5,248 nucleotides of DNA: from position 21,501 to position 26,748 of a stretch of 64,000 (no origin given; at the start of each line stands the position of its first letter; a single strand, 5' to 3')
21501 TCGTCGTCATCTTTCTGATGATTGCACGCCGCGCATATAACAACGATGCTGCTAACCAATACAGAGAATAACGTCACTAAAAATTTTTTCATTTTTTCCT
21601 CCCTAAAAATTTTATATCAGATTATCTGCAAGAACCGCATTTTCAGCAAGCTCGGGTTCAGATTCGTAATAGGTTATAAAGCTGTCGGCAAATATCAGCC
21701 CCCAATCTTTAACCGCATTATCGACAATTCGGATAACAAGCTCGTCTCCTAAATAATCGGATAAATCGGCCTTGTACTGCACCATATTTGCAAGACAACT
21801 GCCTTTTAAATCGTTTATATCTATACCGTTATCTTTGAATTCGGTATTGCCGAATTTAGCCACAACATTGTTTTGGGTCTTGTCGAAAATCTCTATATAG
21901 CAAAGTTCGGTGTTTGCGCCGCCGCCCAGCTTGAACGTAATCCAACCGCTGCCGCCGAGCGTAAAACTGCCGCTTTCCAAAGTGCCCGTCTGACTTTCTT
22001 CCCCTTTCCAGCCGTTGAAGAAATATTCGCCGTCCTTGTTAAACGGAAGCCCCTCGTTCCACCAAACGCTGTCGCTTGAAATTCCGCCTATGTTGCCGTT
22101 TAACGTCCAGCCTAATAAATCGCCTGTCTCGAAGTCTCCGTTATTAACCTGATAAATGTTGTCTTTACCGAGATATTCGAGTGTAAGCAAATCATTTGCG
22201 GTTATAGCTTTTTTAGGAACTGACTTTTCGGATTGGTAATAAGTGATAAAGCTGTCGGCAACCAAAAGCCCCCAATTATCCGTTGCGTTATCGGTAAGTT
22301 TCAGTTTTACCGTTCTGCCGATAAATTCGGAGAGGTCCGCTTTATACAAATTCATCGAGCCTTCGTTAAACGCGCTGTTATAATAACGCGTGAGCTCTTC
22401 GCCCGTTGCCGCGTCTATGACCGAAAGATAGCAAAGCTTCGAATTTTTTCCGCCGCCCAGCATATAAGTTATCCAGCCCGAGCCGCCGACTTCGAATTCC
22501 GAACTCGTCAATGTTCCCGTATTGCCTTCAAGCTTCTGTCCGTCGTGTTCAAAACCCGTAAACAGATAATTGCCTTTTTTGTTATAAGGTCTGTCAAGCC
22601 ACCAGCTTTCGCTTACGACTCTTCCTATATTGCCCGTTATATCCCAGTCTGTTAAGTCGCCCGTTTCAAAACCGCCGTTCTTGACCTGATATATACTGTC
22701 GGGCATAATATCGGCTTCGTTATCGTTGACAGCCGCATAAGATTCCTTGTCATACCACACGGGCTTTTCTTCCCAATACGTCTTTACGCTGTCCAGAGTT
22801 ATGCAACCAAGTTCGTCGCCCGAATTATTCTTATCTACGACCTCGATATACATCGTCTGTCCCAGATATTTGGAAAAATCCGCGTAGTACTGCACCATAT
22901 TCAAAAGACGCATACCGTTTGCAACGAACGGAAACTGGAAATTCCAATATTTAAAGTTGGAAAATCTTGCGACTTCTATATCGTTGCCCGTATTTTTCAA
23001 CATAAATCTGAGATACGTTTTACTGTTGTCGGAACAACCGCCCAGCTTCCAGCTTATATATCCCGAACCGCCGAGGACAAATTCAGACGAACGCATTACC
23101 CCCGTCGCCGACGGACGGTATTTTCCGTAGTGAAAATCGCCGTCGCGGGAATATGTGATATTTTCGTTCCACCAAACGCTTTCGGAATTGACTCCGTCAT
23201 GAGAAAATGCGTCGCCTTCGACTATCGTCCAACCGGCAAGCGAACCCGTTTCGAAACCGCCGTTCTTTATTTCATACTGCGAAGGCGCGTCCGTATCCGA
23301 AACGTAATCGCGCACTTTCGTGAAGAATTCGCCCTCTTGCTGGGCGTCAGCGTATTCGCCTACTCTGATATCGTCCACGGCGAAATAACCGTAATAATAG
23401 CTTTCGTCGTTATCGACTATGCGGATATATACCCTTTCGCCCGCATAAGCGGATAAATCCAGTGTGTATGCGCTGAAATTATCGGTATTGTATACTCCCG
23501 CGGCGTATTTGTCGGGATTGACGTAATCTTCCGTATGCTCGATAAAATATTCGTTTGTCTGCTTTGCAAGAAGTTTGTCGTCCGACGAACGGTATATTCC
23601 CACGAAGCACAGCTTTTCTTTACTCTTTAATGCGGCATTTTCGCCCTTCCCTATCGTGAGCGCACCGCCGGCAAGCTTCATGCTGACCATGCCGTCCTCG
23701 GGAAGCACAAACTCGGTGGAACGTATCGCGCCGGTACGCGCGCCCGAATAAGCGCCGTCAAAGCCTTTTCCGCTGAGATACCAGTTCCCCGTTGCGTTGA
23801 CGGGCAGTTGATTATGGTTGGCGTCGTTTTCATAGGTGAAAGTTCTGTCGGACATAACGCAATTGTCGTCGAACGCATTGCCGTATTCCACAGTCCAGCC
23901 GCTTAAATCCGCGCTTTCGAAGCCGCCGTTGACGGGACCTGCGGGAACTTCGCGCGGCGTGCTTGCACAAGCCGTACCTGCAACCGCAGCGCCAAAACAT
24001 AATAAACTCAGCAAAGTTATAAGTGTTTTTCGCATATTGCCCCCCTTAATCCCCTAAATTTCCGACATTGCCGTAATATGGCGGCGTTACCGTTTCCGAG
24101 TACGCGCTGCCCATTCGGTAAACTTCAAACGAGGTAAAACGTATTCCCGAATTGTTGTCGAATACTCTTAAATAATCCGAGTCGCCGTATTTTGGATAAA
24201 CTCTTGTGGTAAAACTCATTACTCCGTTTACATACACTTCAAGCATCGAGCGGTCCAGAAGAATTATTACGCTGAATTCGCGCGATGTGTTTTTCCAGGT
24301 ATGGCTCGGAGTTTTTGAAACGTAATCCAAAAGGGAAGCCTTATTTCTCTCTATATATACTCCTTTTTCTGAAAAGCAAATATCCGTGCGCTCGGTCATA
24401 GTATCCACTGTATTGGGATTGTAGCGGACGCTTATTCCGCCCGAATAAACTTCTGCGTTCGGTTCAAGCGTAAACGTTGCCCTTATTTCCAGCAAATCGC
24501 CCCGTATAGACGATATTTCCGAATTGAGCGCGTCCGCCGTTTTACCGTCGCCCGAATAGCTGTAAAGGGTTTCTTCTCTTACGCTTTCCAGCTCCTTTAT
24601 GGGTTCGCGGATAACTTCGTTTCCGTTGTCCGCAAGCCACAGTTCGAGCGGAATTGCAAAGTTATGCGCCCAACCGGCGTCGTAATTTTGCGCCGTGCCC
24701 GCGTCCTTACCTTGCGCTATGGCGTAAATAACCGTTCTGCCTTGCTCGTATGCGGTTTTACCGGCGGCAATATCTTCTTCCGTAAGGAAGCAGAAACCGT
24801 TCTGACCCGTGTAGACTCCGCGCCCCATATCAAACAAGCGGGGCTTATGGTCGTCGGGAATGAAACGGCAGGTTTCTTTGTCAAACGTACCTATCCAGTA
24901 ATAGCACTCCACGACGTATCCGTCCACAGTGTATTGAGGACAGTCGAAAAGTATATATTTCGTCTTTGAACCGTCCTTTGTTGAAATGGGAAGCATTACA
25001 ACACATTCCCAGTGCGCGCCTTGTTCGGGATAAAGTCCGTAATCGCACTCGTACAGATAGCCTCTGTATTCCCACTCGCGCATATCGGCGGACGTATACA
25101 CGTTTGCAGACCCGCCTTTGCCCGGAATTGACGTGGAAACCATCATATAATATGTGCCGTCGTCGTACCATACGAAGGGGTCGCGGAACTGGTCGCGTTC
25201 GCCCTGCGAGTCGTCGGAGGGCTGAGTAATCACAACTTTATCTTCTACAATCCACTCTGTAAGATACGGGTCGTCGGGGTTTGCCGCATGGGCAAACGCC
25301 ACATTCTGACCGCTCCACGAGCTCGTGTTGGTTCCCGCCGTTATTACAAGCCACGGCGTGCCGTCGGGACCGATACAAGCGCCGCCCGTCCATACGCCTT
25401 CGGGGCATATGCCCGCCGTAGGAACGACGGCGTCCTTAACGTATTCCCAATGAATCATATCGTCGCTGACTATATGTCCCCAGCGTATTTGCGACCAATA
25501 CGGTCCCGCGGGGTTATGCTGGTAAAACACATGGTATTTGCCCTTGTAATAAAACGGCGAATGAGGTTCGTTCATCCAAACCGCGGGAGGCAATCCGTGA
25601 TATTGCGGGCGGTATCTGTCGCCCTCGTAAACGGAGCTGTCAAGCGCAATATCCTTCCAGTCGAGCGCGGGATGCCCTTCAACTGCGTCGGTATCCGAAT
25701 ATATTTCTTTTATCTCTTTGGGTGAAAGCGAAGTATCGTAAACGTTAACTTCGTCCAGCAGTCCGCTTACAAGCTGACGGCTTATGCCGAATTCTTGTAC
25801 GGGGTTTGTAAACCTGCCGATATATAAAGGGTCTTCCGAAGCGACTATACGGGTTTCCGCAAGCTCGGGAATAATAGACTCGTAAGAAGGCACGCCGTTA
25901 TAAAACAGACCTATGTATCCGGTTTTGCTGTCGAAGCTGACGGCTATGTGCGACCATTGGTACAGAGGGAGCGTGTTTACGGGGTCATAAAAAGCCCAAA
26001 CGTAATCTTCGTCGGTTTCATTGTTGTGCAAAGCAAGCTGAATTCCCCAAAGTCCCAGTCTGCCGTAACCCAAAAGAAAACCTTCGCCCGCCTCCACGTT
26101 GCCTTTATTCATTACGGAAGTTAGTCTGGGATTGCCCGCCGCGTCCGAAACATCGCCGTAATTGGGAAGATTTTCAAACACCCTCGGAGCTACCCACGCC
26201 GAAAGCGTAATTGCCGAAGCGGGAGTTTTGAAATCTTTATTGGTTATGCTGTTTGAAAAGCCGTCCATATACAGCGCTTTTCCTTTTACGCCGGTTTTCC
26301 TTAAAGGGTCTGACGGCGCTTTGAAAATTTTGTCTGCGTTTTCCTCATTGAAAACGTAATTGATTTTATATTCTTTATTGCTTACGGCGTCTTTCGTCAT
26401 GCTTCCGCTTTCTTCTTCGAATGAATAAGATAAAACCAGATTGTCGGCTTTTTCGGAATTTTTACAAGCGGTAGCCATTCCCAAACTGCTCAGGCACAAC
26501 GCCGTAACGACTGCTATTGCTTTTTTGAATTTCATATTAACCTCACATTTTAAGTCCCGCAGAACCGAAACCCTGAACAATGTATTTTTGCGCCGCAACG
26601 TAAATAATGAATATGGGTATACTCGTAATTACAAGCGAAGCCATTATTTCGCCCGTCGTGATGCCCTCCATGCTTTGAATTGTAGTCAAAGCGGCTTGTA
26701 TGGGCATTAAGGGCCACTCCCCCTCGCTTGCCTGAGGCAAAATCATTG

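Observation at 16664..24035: Nine copies of an unassigned beta-sandwich module in two adjacent catalytic-domain-free surface proteins: candidate new fructan-binding CBM family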

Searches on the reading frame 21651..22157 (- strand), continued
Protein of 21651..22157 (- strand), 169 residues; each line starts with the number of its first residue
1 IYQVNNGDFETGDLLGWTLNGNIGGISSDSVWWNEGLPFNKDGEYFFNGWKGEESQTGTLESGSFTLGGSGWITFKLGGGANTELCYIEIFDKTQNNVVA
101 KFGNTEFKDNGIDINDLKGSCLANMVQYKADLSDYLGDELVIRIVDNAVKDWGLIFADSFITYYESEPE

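Call 34: list_cluster_members(proteins=[P0350, P0311])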
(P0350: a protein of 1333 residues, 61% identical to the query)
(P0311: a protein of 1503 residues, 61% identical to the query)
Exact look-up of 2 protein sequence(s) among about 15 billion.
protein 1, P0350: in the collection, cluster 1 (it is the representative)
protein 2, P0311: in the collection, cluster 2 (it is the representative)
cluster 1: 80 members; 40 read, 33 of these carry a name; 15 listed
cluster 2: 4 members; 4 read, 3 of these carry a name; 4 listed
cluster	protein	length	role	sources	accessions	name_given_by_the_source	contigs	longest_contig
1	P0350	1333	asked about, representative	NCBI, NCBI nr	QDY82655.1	cycloinulo-oligosaccharide fructanotransferase [Paenibacillus polymyxa]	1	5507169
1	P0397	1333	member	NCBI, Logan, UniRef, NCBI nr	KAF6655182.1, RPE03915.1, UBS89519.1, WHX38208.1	GH32 C-terminal domain-containing protein [Paenibacillus polymyxa] | GH32 C-terminal domain-containing protein n=1 Tax=Paenibacillus TaxID=44249 ... | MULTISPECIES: GH32 C-terminal domain-containing protein [Paenibacillus]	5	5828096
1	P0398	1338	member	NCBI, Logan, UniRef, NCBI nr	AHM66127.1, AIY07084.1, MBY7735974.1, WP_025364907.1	cycloinulo-oligosaccharide fructanotransferase [Paenibacillus polymyxa] | GH32 C-terminal domain-containing protein n=1 Tax=Paenibacillus polymyxa TaxID=1406 ... | GH32 C-terminal domain-containing protein [Paenibacillus polymyxa]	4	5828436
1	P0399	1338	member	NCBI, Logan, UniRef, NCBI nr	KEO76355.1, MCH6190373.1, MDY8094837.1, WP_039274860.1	GH32 C-terminal domain-containing protein [Paenibacillus polymyxa] | GH32 C-terminal domain-containing protein n=1 Tax=Paenibacillus polymyxa TaxID=1406 ...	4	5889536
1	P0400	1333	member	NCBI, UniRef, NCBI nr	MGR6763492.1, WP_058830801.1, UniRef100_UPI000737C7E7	GH32 C-terminal domain-containing protein [Paenibacillus polymyxa] | GH32 C-terminal domain-containing protein n=1 Tax=Paenibacillus TaxID=44249 ...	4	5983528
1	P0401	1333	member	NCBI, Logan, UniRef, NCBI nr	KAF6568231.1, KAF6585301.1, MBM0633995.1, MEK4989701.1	GH32 C-terminal domain-containing protein [Paenibacillus polymyxa] | beta-fructofuranosidase n=1 Tax=Paenibacillus polymyxa TaxID=1406 RepID=A0A8I1IWM9_PAEPO | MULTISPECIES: GH32 C-terminal domain-containing protein [Paenibacillus]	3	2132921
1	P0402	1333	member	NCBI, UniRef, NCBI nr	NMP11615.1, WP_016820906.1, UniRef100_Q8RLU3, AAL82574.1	GH32 C-terminal domain-containing protein [Paenibacillus polymyxa] | beta-fructofuranosidase n=1 Tax=Paenibacillus polymyxa TaxID=1406 RepID=Q8RLU3_PAEPO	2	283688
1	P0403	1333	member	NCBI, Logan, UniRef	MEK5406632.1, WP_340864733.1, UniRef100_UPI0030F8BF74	GH32 C-terminal domain-containing protein [Paenibacillus sp. FSL W8-0439] | GH32 C-terminal domain-containing protein n=1 Tax=Paenibacillus sp. FSL W8-0439 ...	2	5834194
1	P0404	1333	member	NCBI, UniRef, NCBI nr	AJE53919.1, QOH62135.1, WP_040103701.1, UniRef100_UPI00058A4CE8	GH32 C-terminal domain-containing protein [Paenibacillus polymyxa] | GH32 C-terminal domain-containing protein n=1 Tax=Paenibacillus polymyxa TaxID=1406 ...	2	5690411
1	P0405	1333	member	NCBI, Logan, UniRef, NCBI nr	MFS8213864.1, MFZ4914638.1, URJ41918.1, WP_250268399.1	GH32 C-terminal domain-containing protein [Paenibacillus polymyxa] | GH32 C-terminal domain-containing protein n=1 Tax=Paenibacillus TaxID=44249 ...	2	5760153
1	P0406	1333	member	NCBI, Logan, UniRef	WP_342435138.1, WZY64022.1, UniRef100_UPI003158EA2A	GH32 C-terminal domain-containing protein [Paenibacillus sp. FSL H7-0442] | GH32 C-terminal domain-containing protein n=1 Tax=Paenibacillus sp. FSL H7-0442 ...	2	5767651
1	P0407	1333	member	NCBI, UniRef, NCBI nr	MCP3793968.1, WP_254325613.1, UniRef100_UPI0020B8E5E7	GH32 C-terminal domain-containing protein [Paenibacillus sp. CH40] | GH32 C-terminal domain-containing protein n=1 Tax=Paenibacillus sp. CH40 TaxID=2962045 ...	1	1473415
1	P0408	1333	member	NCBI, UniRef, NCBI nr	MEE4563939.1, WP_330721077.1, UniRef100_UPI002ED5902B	GH32 C-terminal domain-containing protein [Paenibacillus polymyxa] | GH32 C-terminal domain-containing protein n=1 Tax=Paenibacillus polymyxa TaxID=1406 ...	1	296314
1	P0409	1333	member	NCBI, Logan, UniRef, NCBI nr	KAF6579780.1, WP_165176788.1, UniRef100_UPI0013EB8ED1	GH32 C-terminal domain-containing protein [Paenibacillus sp. EKM212P] | GH32 C-terminal domain-containing protein n=1 Tax=Paenibacillus sp. EKM212P TaxID=1683680 ...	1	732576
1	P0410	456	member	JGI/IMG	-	hypothetical protein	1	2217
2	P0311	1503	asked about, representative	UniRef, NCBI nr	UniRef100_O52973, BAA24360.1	beta-fructofuranosidase n=1 Tax=Niallia circulans TaxID=1397 RepID=O52973_NIACI | cycloinulo-oligosaccharide fructanotransferase [Niallia circulans]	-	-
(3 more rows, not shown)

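Call 55: find_encoding_contigs(protein=P0119, flank=10000, max_places=2)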
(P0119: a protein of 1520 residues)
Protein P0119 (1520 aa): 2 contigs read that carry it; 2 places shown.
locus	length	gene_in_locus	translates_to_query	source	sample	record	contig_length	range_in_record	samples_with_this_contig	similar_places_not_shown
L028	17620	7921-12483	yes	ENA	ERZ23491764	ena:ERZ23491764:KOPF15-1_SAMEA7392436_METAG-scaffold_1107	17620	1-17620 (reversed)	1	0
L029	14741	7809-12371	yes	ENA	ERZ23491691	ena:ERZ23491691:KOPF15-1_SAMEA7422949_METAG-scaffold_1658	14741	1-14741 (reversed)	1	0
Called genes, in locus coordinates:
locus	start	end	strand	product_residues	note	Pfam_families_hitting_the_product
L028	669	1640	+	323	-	PF00356:LacI, PF00532:Peripla_BP_1, PF13407:Peripla_BP_4 (weak), PF13377:Peripla_BP_3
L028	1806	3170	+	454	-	PF01547:SBP_bac_1, PF13416:SBP_bac_8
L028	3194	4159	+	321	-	PF00528:BPD_transp_1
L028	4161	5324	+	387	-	PF00528:BPD_transp_1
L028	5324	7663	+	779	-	PF13385:Laminin_G_3, PF00251:Glyco_hydro_32N, PF08244:Glyco_hydro_32C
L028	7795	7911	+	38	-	-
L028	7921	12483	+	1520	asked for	PF16403:Bact_surface_Ig-like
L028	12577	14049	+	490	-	PF00251:Glyco_hydro_32N, PF22847:Glyco_hydro_43_rel (faint), PF04616:Glyco_hydro_43 (faint), PF08244:Glyco_hydro_32C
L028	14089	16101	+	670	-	-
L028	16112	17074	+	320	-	PF00294:PfkB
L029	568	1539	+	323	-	PF00356:LacI, PF00532:Peripla_BP_1, PF13407:Peripla_BP_4 (weak), PF13377:Peripla_BP_3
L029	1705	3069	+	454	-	PF01547:SBP_bac_1, PF13416:SBP_bac_8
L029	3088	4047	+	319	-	-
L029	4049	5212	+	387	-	PF00528:BPD_transp_1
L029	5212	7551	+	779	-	PF13385:Laminin_G_3, PF00251:Glyco_hydro_32N, PF08244:Glyco_hydro_32C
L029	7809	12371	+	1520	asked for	PF16403:Bact_surface_Ig-like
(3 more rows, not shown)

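Call 56: find_encoding_contigs(protein=P0036, flank=10000, max_places=2)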
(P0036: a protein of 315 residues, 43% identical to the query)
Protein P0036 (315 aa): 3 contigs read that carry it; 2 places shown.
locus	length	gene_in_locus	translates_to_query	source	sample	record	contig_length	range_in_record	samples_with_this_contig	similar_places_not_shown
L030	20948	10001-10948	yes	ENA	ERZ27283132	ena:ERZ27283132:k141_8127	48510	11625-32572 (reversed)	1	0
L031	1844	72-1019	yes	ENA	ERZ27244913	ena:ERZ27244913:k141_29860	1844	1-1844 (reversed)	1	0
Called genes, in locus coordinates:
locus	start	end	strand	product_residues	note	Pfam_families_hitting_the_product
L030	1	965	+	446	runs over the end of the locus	PF01547:SBP_bac_1, PF13416:SBP_bac_8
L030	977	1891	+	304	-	PF00528:BPD_transp_1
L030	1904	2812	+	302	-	PF00528:BPD_transp_1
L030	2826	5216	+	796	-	PF13385:Laminin_G_3, PF00251:Glyco_hydro_32N, PF08244:Glyco_hydro_32C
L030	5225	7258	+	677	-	PF00251:Glyco_hydro_32N, PF04616:Glyco_hydro_43 (faint), PF08244:Glyco_hydro_32C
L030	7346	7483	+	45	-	-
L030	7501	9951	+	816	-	-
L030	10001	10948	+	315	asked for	-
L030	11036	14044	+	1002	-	PF13385:Laminin_G_3, PF00251:Glyco_hydro_32N, PF08244:Glyco_hydro_32C (weak)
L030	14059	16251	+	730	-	-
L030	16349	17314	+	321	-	PF00356:LacI, PF00532:Peripla_BP_1, PF13407:Peripla_BP_4, PF13377:Peripla_BP_3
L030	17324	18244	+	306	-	PF00294:PfkB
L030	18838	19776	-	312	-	PF00165:HTH_AraC, PF12833:HTH_18, PF00165:HTH_AraC (weak)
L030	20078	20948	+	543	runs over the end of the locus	PF13320:GH123_cat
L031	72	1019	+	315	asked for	-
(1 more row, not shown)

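Call 60: find_encoding_contigs(protein=P0149, flank=6000, max_places=3)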
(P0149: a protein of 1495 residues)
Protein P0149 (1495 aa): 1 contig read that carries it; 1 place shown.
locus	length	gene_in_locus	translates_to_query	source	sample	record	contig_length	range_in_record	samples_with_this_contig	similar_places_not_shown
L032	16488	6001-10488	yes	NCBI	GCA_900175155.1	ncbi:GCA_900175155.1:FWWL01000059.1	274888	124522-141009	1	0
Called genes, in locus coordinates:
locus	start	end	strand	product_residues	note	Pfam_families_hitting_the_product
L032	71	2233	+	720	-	PF13385:Laminin_G_3, PF00354:Pentaxin (weak), PF00251:Glyco_hydro_32N, PF08244:Glyco_hydro_32C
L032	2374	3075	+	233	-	-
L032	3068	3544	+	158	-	-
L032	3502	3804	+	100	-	-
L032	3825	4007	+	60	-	-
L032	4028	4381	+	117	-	PF00550:PP-binding (weak)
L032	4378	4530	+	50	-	-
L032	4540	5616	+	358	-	PF05977:MFS_3, PF07690:MFS_1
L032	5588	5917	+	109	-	PF08244:Glyco_hydro_32C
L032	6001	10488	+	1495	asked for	PF13385:Laminin_G_3, PF00251:Glyco_hydro_32N, PF08244:Glyco_hydro_32C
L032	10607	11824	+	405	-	PF05977:MFS_3, PF07690:MFS_1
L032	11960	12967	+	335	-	PF00356:LacI, PF00532:Peripla_BP_1, PF13407:Peripla_BP_4, PF13377:Peripla_BP_3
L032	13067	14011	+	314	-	PF00528:BPD_transp_1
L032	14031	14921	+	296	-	PF00528:BPD_transp_1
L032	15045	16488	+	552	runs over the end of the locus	PF13416:SBP_bac_8 (weak)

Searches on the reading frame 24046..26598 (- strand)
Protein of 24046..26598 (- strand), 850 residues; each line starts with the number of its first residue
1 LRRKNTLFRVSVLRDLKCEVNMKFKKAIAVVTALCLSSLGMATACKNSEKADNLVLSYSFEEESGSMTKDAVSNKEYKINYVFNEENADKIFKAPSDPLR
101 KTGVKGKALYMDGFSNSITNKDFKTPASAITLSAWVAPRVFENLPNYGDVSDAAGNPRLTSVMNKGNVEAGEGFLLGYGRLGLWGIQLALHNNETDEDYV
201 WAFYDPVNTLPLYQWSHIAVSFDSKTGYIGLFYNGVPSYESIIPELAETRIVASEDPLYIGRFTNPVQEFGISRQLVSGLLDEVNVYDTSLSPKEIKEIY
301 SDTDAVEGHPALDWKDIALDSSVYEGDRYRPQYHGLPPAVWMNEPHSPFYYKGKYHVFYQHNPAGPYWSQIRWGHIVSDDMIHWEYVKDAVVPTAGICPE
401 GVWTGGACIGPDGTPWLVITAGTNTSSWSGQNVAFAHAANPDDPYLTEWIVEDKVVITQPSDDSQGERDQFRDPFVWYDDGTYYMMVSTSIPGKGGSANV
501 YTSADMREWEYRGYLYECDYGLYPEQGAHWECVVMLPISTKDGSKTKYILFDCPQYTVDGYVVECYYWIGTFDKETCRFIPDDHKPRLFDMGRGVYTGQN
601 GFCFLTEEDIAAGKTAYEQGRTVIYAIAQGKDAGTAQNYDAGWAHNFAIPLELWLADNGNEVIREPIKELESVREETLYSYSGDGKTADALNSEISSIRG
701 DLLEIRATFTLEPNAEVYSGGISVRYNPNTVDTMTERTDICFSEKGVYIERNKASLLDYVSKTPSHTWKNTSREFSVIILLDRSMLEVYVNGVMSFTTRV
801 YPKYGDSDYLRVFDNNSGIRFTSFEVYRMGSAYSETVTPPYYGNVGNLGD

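Call 6: search_protein_families(library=pfam, proteins=[window:24046-26598:-], max_evalue=0.001)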
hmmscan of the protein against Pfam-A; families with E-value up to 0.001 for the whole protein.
window:24046-26598:- (850 aa): 4 families
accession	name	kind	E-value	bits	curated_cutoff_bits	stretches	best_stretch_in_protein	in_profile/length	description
PF00251.26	Glyco_hydro_32N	-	9.2e-59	199.9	22.1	1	334-666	1-307/307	Glycosyl hydrolases family 32 N-terminal domain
PF08244.19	Glyco_hydro_32C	-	9.3e-17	61.9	21.9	1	669-827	1-157/158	Glycosyl hydrolases family 32 C terminal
PF13385.13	Laminin_G_3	-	3.9e-16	60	27.6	1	117-297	6-151/151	Concanavalin A-like lectin/glucanases superfamily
PF00354.24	Pentaxin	-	2.7e-05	24.4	25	1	213-317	83-182/194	Pentaxin family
